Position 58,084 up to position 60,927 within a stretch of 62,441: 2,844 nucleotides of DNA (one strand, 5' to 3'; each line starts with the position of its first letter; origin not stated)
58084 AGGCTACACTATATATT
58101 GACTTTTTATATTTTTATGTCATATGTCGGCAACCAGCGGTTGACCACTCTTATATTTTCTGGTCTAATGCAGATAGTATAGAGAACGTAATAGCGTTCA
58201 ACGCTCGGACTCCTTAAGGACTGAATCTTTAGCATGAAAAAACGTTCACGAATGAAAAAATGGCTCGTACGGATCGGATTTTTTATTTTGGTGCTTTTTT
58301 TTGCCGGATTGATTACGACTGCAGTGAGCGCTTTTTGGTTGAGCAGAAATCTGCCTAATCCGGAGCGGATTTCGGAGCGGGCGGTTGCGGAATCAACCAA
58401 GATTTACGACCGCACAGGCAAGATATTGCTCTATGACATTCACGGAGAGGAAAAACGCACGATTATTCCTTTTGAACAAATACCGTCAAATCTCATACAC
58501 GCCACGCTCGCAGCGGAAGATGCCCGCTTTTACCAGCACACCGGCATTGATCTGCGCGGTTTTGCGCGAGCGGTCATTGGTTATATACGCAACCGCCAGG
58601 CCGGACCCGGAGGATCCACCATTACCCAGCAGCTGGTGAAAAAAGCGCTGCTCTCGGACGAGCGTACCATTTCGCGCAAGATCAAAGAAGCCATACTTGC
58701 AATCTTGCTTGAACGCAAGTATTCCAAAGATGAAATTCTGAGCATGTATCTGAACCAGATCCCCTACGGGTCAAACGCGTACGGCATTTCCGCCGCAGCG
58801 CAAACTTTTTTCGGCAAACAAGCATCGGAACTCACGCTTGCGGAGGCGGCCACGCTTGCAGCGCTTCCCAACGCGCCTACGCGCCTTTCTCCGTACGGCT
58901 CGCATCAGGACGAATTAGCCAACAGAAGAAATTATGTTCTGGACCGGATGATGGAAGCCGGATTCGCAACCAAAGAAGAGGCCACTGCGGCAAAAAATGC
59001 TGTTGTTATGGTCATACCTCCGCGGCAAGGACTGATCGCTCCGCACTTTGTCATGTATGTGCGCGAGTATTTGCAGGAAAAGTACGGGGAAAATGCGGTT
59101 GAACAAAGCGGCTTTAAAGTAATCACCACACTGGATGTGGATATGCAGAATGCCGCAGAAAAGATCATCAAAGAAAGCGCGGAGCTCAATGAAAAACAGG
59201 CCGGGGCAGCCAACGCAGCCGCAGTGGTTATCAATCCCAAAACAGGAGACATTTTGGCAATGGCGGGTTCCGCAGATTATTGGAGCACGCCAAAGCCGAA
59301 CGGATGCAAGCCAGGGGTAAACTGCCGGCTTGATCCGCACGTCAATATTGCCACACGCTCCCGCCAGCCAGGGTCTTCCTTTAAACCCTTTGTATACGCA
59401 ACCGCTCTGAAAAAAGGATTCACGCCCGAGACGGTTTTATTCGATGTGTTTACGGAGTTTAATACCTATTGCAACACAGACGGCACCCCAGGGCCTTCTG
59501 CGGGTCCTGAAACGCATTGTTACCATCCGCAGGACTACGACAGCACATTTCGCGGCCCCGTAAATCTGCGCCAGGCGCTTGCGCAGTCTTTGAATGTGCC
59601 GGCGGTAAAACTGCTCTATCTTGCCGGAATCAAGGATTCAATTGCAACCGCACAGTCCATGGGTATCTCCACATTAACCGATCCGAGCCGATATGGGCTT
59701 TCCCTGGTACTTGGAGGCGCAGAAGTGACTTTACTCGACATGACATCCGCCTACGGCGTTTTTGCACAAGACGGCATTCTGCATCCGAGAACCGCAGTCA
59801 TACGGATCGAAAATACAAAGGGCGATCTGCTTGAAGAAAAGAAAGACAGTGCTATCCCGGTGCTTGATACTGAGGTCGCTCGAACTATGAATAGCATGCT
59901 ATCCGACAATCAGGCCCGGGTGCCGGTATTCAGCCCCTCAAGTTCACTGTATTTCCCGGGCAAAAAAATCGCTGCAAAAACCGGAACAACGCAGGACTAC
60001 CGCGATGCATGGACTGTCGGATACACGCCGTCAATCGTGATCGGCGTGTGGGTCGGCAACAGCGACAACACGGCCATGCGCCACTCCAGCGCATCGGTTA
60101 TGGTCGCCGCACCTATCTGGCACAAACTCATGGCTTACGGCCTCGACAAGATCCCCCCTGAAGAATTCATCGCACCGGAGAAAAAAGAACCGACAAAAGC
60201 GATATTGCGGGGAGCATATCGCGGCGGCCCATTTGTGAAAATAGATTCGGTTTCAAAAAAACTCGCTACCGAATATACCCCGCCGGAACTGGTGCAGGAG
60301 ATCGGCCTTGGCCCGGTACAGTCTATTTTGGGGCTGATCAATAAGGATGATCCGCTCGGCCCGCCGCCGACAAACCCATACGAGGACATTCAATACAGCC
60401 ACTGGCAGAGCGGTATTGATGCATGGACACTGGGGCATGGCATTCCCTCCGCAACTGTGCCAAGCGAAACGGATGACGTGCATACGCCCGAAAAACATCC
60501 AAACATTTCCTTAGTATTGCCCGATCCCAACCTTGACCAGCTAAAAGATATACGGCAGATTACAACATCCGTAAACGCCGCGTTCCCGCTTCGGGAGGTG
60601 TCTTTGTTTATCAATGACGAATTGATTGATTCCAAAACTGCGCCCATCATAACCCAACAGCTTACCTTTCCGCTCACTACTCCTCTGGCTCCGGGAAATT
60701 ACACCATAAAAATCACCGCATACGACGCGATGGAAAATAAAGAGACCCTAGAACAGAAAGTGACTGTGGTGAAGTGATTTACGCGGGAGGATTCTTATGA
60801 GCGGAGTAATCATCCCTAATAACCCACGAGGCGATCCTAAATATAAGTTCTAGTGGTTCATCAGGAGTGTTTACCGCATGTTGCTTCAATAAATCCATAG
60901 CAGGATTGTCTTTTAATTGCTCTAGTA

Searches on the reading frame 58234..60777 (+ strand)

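Call 75: search_protein_families(library=pfam, proteins=[window:58234-60777:+], max_evalue=0.00001)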
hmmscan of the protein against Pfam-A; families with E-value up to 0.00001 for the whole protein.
window:58234-60777:+ (847 aa): 2 families
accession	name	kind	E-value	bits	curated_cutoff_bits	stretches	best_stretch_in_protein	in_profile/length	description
PF00912.28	Transgly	-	1.3e-64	217.4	27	1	68-239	7-177/178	Transglycosylase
PF00905.27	Transpeptidase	-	3.2e-23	82.8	22.1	1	329-633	2-298/299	Penicillin binding protein transpeptidase domain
